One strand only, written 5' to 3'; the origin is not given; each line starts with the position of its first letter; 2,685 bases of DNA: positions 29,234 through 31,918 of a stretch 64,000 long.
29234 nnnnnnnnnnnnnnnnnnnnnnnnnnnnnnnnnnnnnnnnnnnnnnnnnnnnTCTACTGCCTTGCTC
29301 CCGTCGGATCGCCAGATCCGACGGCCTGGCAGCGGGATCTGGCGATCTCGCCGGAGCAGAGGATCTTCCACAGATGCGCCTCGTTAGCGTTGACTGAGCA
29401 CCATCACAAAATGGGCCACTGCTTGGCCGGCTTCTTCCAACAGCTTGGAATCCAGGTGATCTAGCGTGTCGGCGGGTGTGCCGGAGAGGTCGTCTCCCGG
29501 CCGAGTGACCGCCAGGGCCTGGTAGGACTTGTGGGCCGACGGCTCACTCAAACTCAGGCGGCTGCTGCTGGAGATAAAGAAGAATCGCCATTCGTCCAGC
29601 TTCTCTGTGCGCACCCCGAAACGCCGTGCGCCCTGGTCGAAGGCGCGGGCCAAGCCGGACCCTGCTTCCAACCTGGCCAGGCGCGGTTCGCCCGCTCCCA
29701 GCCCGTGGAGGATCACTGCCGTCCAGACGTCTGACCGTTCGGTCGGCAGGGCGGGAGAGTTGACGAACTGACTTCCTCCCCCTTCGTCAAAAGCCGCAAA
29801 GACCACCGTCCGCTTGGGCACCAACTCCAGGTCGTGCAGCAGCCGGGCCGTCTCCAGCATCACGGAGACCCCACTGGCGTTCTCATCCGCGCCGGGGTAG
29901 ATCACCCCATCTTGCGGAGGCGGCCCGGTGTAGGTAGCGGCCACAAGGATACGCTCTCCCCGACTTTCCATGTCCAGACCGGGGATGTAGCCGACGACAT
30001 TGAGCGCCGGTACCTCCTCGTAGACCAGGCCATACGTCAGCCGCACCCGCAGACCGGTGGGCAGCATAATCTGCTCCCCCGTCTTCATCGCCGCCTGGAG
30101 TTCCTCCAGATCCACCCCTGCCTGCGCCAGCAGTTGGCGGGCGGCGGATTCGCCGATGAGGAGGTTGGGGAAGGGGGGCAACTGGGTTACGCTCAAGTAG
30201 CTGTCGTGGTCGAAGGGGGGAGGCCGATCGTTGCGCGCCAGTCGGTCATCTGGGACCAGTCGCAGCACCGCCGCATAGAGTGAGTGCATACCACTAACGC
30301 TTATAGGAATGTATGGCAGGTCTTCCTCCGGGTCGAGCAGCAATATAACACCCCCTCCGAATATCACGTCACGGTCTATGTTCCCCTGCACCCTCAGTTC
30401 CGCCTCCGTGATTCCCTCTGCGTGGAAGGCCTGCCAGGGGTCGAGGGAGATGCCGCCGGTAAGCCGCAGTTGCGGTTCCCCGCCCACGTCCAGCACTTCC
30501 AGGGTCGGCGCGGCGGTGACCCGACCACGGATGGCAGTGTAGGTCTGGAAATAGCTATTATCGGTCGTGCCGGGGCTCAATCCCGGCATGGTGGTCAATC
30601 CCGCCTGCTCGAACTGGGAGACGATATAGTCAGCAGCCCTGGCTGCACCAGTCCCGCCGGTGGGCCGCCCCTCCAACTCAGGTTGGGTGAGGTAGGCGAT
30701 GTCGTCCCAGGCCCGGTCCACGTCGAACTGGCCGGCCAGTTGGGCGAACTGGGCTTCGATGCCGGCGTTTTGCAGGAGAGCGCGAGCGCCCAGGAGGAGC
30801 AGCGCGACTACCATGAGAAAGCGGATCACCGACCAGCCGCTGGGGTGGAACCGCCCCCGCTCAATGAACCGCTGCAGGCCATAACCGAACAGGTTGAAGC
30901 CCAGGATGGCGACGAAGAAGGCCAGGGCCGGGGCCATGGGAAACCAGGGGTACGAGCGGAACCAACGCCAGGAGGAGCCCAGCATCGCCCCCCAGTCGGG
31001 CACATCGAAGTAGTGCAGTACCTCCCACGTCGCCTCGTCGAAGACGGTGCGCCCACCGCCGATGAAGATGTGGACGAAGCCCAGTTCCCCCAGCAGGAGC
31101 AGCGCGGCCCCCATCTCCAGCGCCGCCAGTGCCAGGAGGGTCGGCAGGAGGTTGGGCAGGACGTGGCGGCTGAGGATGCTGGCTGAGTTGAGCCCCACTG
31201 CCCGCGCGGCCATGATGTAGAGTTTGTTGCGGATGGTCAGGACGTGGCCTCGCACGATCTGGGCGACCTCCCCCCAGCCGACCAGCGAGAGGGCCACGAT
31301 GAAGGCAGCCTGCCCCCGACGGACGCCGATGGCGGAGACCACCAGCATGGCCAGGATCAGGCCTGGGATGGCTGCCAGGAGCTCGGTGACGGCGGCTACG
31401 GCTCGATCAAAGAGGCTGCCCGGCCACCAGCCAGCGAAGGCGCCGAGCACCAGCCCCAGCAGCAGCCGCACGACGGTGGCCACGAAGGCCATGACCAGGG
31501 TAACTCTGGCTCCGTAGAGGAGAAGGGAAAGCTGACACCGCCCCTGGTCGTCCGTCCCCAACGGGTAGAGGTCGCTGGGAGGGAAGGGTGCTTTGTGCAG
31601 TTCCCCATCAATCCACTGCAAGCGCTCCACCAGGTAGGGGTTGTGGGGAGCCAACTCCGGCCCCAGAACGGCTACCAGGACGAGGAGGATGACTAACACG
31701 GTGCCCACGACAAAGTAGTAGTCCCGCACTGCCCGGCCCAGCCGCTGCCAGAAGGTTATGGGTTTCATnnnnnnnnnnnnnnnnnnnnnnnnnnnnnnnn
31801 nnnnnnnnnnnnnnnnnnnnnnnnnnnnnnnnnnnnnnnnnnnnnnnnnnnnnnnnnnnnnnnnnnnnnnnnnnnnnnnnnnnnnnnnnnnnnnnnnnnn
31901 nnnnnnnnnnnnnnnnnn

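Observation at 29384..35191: Opp-like transporter whose permease carries a dead M28 peptidase domain and that has no binding protein or ATPase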

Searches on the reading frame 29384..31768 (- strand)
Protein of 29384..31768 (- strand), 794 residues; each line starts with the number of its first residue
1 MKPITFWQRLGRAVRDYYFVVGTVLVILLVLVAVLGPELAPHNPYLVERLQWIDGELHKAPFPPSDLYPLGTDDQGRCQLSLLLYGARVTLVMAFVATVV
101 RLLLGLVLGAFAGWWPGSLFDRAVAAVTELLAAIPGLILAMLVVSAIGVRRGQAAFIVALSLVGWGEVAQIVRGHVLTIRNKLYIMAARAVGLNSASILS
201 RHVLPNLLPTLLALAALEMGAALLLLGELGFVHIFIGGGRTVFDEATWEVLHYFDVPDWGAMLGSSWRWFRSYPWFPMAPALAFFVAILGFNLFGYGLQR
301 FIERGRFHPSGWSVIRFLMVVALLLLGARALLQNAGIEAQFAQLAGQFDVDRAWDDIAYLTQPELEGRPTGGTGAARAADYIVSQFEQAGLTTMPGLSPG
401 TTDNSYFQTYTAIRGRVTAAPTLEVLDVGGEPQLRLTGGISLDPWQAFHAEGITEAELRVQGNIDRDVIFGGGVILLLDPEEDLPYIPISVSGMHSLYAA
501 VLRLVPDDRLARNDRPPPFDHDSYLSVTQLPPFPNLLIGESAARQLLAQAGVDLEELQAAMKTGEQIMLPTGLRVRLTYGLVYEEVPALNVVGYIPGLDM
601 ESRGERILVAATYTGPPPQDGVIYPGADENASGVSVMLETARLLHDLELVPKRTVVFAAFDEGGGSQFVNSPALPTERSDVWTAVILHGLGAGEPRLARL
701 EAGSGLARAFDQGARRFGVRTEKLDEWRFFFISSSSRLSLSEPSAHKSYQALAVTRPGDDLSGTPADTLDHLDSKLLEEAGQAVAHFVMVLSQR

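Call 4: search_protein_families(library=pfam, proteins=[window:29384-31768:-], max_evalue=0.01)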
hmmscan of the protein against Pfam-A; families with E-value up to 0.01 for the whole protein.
window:29384-31768:- (794 aa): 3 families
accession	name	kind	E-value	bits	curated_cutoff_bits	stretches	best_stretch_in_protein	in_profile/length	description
PF00528.27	BPD_transp_1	-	5.2e-18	65.9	26.4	1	105-305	1-181/184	Binding-protein-dependent transport system inner membrane component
PF04389.22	Peptidase_M28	-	4.9e-09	36.6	21.3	1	606-788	14-193/193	Peptidase family M28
PF12911.12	OppC_N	-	1.7e-06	28.2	23.9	1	6-45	2-42/53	N-terminal TM domain of oligopeptide transport permease C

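Call 6: find_homologous_proteins(query=window:29384-31768:-, region=1-794)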
Query window:29384-31768:-, residues 1-794 (794 aa): 239 proteins with E <= 0.001 among 8000 candidates; the best 120 are listed.
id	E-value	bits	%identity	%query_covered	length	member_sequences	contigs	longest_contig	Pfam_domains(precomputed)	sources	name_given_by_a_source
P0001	0.0e+0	1775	100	100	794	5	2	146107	PF04389.23,PF00528.28,PF12911.13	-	-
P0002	0.0e+0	1480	85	100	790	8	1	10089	PF04389.23,PF00528.28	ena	-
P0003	0.0e+0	1474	83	100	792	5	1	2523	PF04389.23,PF00528.28,PF12911.13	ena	-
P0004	0.0e+0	1465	83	100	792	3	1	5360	PF04389.23,PF00528.28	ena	-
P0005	0.0e+0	1457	83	100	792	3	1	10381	PF04389.23,PF00528.28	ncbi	ncbi:MAG: ABC transporter permease subunit [Anaerolineae bacterium]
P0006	0.0e+0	1455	84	98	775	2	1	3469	PF04389.23,PF00528.28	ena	-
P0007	0.0e+0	1443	82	100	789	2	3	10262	PF04389.23,PF00528.28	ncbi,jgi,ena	-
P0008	0.0e+0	1435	82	100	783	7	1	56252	PF04389.23,PF00528.28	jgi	-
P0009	0.0e+0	1428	81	100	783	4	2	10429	PF04389.23,PF00528.28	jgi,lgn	jgi:peptide/nickel transport system permease protein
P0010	0.0e+0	1420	81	100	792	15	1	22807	PF04389.23,PF00528.28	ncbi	-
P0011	0.0e+0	1403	80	100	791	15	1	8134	PF04389.23,PF00528.28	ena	-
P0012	0.0e+0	1399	79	100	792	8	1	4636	PF04389.23,PF00528.28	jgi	jgi:peptide/nickel transport system permease protein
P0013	0.0e+0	1395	79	100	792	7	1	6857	PF04389.23,PF00528.28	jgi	jgi:peptide/nickel transport system permease protein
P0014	0.0e+0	1393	80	100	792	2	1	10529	PF04389.23,PF00528.28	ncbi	-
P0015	0.0e+0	1387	78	100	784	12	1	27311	PF04389.23,PF00528.28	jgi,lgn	-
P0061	0.0e+0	1088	64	100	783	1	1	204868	PF04389.23,PF00528.28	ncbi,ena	-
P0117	6.7e-280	949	57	100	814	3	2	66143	PF00528.28,PF12911.13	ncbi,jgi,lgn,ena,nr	ncbi:MAG: hypothetical protein B6I35_10435 [Anaerolineaceae bacterium 4572_32.2]|nr:MAG: hypothetica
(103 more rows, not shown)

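Call 9: find_encoding_contigs(protein=P0061, flank=10000, max_places=2)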
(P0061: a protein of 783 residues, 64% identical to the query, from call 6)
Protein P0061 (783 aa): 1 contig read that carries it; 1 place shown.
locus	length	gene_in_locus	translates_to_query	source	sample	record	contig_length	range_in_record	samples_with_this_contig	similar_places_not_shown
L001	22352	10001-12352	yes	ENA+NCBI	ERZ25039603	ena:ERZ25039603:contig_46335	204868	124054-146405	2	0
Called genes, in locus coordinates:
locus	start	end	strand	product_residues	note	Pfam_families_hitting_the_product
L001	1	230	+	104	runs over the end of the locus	-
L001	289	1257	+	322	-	PF00005:ABC_tran, PF08352:oligo_HPY (weak)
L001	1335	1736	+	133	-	PF00005:ABC_tran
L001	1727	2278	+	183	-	PF00005:ABC_tran, PF08352:oligo_HPY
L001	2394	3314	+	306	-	PF00496:SBP_bac_5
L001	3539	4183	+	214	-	PF00496:SBP_bac_5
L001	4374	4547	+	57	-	-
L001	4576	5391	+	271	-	PF00528:BPD_transp_1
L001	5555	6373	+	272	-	PF00528:BPD_transp_1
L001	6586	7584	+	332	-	-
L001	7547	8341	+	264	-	-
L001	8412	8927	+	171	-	-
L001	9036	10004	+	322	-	PF00528:BPD_transp_1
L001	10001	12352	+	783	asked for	PF00528:BPD_transp_1, PF04389:Peptidase_M28 (weak)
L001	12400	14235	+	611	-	PF00496:SBP_bac_5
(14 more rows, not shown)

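Call 10: find_encoding_contigs(protein=P0117, flank=10000, max_places=2)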
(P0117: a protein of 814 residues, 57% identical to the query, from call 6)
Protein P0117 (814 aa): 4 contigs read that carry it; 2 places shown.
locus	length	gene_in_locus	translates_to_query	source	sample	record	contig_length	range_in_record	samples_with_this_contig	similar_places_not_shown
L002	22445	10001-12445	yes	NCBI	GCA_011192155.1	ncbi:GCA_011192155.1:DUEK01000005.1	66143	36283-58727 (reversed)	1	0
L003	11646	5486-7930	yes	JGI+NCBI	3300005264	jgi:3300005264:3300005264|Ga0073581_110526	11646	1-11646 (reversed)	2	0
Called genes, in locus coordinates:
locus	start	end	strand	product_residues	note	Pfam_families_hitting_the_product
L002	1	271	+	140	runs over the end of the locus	-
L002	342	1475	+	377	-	PF00712:DNA_pol3_beta, PF02767:DNA_pol3_beta_2, PF02768:DNA_pol3_beta_3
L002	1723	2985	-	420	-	PF12679:ABC2_membrane_2, PF12698:ABC2_membrane_3, PF01061:ABC2_membrane, PF12730:ABC2_membrane_4 (weak)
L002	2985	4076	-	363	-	PF12679:ABC2_membrane_2, PF12698:ABC2_membrane_3, PF01061:ABC2_membrane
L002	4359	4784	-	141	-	-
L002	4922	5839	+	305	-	PF00528:BPD_transp_1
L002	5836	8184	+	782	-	PF00528:BPD_transp_1, PF04389:Peptidase_M28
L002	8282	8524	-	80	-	PF13601:HTH_34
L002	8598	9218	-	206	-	-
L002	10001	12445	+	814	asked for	PF12911:OppC_N (weak), PF00528:BPD_transp_1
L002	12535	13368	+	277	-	PF02811:PHP (weak)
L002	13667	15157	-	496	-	PF01433:Peptidase_M1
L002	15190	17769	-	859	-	-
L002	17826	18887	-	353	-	PF06445:GyrI-like, PF19641:DUF6144 (weak)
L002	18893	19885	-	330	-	PF20434:BD-FAE, PF07859:Abhydrolase_3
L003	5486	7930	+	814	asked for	PF12911:OppC_N (weak), PF00528:BPD_transp_1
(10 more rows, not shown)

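Call 12: find_related_loci(query=A1, collection=genome_contigs, flank=10000)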
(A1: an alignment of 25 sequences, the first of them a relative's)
Query A1 (794 aa) in genome_contigs; peptide patterns used: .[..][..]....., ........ (x = any residue, [..] = any of these).
74 stretches matched a pattern; 29 encode a relative of the query (tblastn E <= 1e-3); 27 distinct loci.
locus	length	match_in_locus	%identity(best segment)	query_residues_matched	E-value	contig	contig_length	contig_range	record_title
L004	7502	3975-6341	82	1-794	0e+0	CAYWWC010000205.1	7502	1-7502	MAG TPA_asm: uncultured Anaerolineae bacterium isolate SRP077602_co7_465 genome assembly, contig: NODE_41234_length_7502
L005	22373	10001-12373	82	1-794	0e+0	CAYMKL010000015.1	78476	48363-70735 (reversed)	MAG TPA_asm: uncultured Anaerolineae bacterium isolate SRP167671_co1_184 genome assembly, contig: NODE_311_length_78476_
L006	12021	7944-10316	82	1-794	0e+0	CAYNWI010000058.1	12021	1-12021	MAG TPA_asm: uncultured Anaerolineae bacterium isolate binchicken_co196_404 genome assembly, contig: NODE_6933_length_12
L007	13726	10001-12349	77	1-794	0e+0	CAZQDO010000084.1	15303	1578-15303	MAG TPA_asm: uncultured Anaerolineae bacterium isolate binchicken_co338_52 genome assembly, contig: NODE_852_length_1530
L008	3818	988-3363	82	1-794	0e+0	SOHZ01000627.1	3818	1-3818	MAG: Anaerolineales bacterium isolate E26_bin7 NODE_1770_length_3818_cov_15.915227, whole genome shotgun sequence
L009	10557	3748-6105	70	1-794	0e+0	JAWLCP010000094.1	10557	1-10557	MAG: Anaerolineae bacterium isolate 15dZY3.bin.6 NODE_6441_length_10557_cov_11.381144, whole genome shotgun sequence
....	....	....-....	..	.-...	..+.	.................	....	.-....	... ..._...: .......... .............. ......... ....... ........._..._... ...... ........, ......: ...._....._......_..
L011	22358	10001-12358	68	1-794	0e+0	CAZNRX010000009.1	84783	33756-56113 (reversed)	MAG TPA_asm: uncultured Anaerolineales bacterium isolate binchicken_co17_270 genome assembly, contig: NODE_869_length_84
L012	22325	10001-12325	67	1-794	0e+0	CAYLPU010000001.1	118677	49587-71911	MAG TPA_asm: uncultured Anaerolineales bacterium isolate binchicken_co243_290 genome assembly, contig: NODE_58_length_11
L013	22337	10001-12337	65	1-794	0e+0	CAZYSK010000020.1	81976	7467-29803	MAG TPA_asm: uncultured Anaerolineales bacterium isolate binchicken_co334_204 genome assembly, contig: NODE_390_length_8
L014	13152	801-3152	63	1-794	0e+0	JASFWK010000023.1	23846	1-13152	MAG: Anaerolineae bacterium isolate D1105U12metaG_sub_Bin_384 D1105U12metaG_FD_scaffold_37_c1, whole genome shotgun sequ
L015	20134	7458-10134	80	1-794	0e+0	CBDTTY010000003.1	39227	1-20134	MAG TPA_asm: uncultured Anaerolineales bacterium isolate SRR7614714_binner12_Refined_77 genome assembly, contig: ERZ2387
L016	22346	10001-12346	63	1-794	0e+0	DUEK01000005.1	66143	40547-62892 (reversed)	MAG TPA_asm: Thermoflexia bacterium isolate G79 Contig5, whole genome shotgun sequence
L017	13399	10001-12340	58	1-794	0e+0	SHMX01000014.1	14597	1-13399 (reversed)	MAG: Candidatus Thorarchaeota archaeon isolate BC 1189500014, whole genome shotgun sequence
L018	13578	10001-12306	60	1-794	0e+0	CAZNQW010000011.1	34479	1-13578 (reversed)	MAG TPA_asm: uncultured Anaerolineaceae bacterium isolate binchicken_co43_366 genome assembly, contig: NODE_1907_length_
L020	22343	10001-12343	53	5-794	0e+0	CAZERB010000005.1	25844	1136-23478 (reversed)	MAG TPA_asm: uncultured Anaerolineales bacterium isolate binchicken_co395_1 genome assembly, contig: NODE_297_length_258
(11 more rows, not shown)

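Call 19: search_protein_families(library=ncbifam, proteins=[window:29384-31768:-], max_evalue=0.01)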
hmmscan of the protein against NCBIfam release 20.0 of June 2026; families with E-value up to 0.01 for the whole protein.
window:29384-31768:- (794 aa): 26 families (the best 25 are shown)
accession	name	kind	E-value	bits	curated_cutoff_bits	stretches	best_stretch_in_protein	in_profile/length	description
NF045476.1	Opp4C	equivalog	7.9e-48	163.1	350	1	12-300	9-273/278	oligopeptide ABC transporter permease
TIGR02790.1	nickel_nikC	equivalog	3.3e-44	151.4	358.45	1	20-300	2-255/258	nickel ABC transporter permease subunit NikC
NF045473.1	Opp1C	equivalog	7.2e-43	146.9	350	1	16-303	4-264/267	nickel/cobalt ABC transporter permease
NF045474.1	Opp2C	equivalog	2.6e-42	145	300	1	57-300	9-233/236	nickel transporter permease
NF007738.0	PRK10417.1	equivalog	1.3e-34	120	335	1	19-298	11-263/277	nickel ABC transporter permease subunit NikC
NF011662.0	PRK15082.1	equivalog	2e-33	116.1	484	1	6-299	29-293/303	glutathione ABC transporter permease GsiD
NF045475.1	Opp3C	equivalog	1.5e-30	106.4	450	1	67-299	107-320/328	oligopeptide ABC transporter permease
NF008160.0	PRK10913.1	equivalog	3.6e-30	105.4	483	1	15-299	28-291/300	dipeptide ABC transporter permease DppC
NF007376.0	PRK09881.1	equivalog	1e-29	103.5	434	1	19-302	33-289/298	D,D-dipeptide ABC transporter permease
NF043080.1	MMSYN1_0166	equivalog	2.6e-29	102.1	370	1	2-225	22-236/307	oligopeptide ABC transporter permease OppC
NF047573.1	opine_perm_CntC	exception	3e-28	98.9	440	1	12-300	4-265/271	staphylopine uptake ABC transporter permease subunit CntC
NF011691.0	PRK15111.1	equivalog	1.1e-26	94.1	379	1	14-304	24-293/296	putrescine export ABC transporter permease SapC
NF011935.0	PRK15406.1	equivalog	1.7e-22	80.6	433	1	15-300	35-295/302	oligopeptide ABC transporter permease OppC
NF011596.0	PRK15021.1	subfamily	1.9e-18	66.6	439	1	60-234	113-284/341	microcin C ABC transporter permease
NF045470.1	Opp2B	equivalog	5.1e-09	35.7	350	1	81-222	85-238/300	nickel ABC transporter permease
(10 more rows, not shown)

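Call 29: search_protein_families(library=pfam, proteins=[L020:4944-5582:+, L020:5690-6289:+, L020:6305-7126:+, L020:7203-8351:+, L020:9003-9992:+, L020:12493-13236:+, L020:13701-14606:+, L020:14611-15354:+, L020:15384-15977:+, L020:1931-4195:-], max_evalue=0.001)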
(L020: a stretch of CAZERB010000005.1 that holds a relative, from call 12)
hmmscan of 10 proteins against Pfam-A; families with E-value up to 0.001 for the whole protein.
L020:4944-5582:+ (212 aa): 1 family
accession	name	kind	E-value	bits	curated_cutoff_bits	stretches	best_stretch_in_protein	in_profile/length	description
PF12389.13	Peptidase_M73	-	4.2e-10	40.2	22.5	1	36-106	9-82/196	Camelysin metallo-endopeptidase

L020:5690-6289:+ (199 aa): 0 families

L020:6305-7126:+ (273 aa): 0 families

L020:7203-8351:+ (382 aa): 1 family
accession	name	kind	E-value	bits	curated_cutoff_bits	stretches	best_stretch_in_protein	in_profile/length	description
PF10102.14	DUF2341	-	8.3e-07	29.8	23.4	1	127-180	24-74/84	Domain of unknown function (DUF2341)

L020:9003-9992:+ (329 aa): 1 family
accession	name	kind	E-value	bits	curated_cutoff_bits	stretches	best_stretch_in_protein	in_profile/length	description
PF00528.27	BPD_transp_1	-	5.2e-32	111.5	26.4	1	126-322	1-183/184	Binding-protein-dependent transport system inner membrane component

L020:12493-13236:+ (247 aa): 1 family
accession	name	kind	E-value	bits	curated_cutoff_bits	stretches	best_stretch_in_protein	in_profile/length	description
PF09335.16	VTT_dom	-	6e-21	75.6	33.9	1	85-197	9-121/123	VTT domain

L020:13701-14606:+ (301 aa): 0 families

L020:14611-15354:+ (247 aa): 3 families
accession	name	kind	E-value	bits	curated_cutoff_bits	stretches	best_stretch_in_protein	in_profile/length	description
PF10706.15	Aminoglyc_resit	-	2.2e-06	28.3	21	1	14-73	2-62/149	Aminoglycoside-2''-adenylyltransferase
PF08843.17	AbiEii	-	4.8e-05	23.8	22.5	1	21-111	8-91/238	Nucleotidyl transferase AbiEii toxin, Type IV TA system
PF14907.12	NTP_transf_5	-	0.00021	21.4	31.2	1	13-93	59-142/249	Uncharacterised nucleotidyltransferase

L020:15384-15977:+ (197 aa): 1 family
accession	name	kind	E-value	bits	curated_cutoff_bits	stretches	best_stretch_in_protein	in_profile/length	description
PF04011.17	LemA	-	2.3e-47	161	26.2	1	44-196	1-149/149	LemA family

L020:1931-4195:- (754 aa): 5 families
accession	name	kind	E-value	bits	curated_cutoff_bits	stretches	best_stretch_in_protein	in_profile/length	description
PF15902.12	Sortilin-Vps10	-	7.4e-30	104.5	33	3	651-754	2-114/446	Sortilin, neurotensin receptor 3,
PF02012.26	BNR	-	9.1e-16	55.7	27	0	697-707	1-11/12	BNR/Asp-box repeat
PF14870.12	PSII_BNR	-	3.2e-12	46.8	27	1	481-613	13-138/303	Photosynthesis system II assembly factor YCF48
PF19755.4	DUF6242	-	2.8e-05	24.5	29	0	637-706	153-217/217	Domain of unknown function (DUF6242)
PF24316.1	Tli3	-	0.00062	20.5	27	0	491-522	68-100/129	T6SS Tli3 immunity protein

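Call 33: predict_structure(alignment_id=A1)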
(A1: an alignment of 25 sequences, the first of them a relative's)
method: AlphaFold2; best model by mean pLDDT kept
length: 794 residues; sequences in the alignment: 25
mean_pLDDT: 69.8   pTM: 0.62
mean pLDDT of the five models: 69.8, 68.4, 67.7, 66.0, 65.1
residues with pLDDT >= 90: 242; 70-90: 175; 50-70: 160; < 50: 217
segments of 3 or more residues with pLDDT < 50: 1-11, 13-23, 33-35, 109-114, 131-181, 191-193, 197-312, 397-402, 490-494
pLDDT, mean of each block of 10 residues (from residue 1): 42 45 51 52 55 62 70 65 58 52 51 52 54 48 41 38 37 38 52 51 44 39 32 28 36 34 39 44 46 46 42 56 60 60 92 97 92 94 95 63 74 91 91 90 90 93 71 87 63 62 92 84 79 91 95 93 89 93 93 85 82 88 86 97 89 92 88 79 93 91 84 90 88 66 73 86 86 94 95 81
secondary structure, 60 per line:
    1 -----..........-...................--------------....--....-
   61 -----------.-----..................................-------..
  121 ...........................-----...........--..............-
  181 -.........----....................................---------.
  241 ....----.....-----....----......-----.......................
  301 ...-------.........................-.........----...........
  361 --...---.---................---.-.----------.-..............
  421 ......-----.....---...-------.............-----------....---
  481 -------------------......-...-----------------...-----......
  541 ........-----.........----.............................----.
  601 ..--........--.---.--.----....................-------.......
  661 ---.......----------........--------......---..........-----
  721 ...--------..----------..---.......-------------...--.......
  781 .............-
elements in order (helices of 4 or more, strands of 3 or more residues): H6-15 H17-35 E50-53 E56-59 H79-111 H119-147 H153-163 H166-179 H182-190 H195-230 E240-244 E249-253 H259-262 H267-272 H278-303 H311-335 H337-345 H350-360 H373-388 E407-426 E432-436 E440-442 E450-462 E474-477 E500-505 E535-539 H540-548 H554-562 E567-595 E605-612 H627-646 E654-660 H664-670 E681-688 E697-702 H706-715 E721-723 E749-755 H774-793

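Call 39: fold_search(model_id=the predicted structure, library=pdb)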
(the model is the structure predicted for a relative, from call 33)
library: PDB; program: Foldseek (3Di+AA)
matches with E <= 10: 665; with E <= 0.001: 265
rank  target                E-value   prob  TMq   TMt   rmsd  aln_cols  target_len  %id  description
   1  2ek8                  3.5e-20  1.00  0.37  0.68   6.0       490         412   16  Aminopeptidase from Aneurinibacillus sp. strain AM-1 (released 2008-03-25)
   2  9gh7_A                2.7e-19  1.00  0.37  0.45   8.5       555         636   14  Complex of human TfR1 with a potent bicyclic peptide (released 2025-04-30)
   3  1cx8_A                3.5e-19  1.00  0.36  0.44   9.4       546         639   14  CRYSTAL STRUCTURE OF THE ECTODOMAIN OF HUMAN TRANSFERRIN RECEPTOR (released 1999-09-09)
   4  6wrw_B                4.1e-19  1.00  0.37  0.45   7.9       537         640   16  Crystal structure of computationally designed protein 2DS25.5 in complex with the human Transferrin receptor ectodomai (released 2021-04-28)
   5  7zqs_B                4.4e-19  1.00  0.37  0.44   7.9       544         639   15  Cryo-EM Structure of Human Transferrin Receptor 1 bound to DNA Aptamer (released 2022-08-17)
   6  8acg_C                5.7e-19  1.00  0.31  0.50   8.8       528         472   12  Structure of Pseudomonas aeruginosa aminopeptidase, PaAP_T E340A mutant (released 2023-07-12)
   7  6okd_A                7.0e-19  1.00  0.36  0.45   9.1       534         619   15  Crystal Structure of human transferrin receptor in complex with a cystine-dense peptide (released 2020-04-15)
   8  6okd_B                1.2e-18  1.00  0.35  0.44  10.3       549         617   14  Crystal Structure of human transferrin receptor in complex with a cystine-dense peptide (released 2020-04-15)
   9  6wrv_E                1.2e-18  1.00  0.35  0.43   8.6       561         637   14  Crystal structure of computationally designed protein 3DS18 in complex with the human Transferrin receptor ectodomain (released 2021-04-28)
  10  8acr                  1.4e-18  1.00  0.38  0.60   6.0       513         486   13  Structure of Pseudomonas aeruginosa aminopeptidase, PaAP (released 2023-07-12)
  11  1de4_C                1.5e-18  1.00  0.37  0.45   8.3       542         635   15  HEMOCHROMATOSIS PROTEIN HFE COMPLEXED WITH TRANSFERRIN RECEPTOR (released 2000-01-19)
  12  8ac9_A                3.0e-18  1.00  0.32  0.50   8.6       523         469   13  Structure of Pseudomonas aeruginosa aminopeptidase, PaAP_T (released 2023-07-12)
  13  8ac7_A                3.3e-18  1.00  0.39  0.61   5.6       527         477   13  Structure of Pseudomonas aeruginosa aminopeptidase, PaAP (released 2023-07-12)
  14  8acg_B                3.3e-18  1.00  0.31  0.50   8.8       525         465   13  Structure of Pseudomonas aeruginosa aminopeptidase, PaAP_T E340A mutant (released 2023-07-12)
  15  3s9l_A                3.3e-18  1.00  0.34  0.42   9.3       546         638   15  Complex between transferrin receptor 1 and transferrin with iron in the N-Lobe, cryocooled 2 (released 2011-08-10)
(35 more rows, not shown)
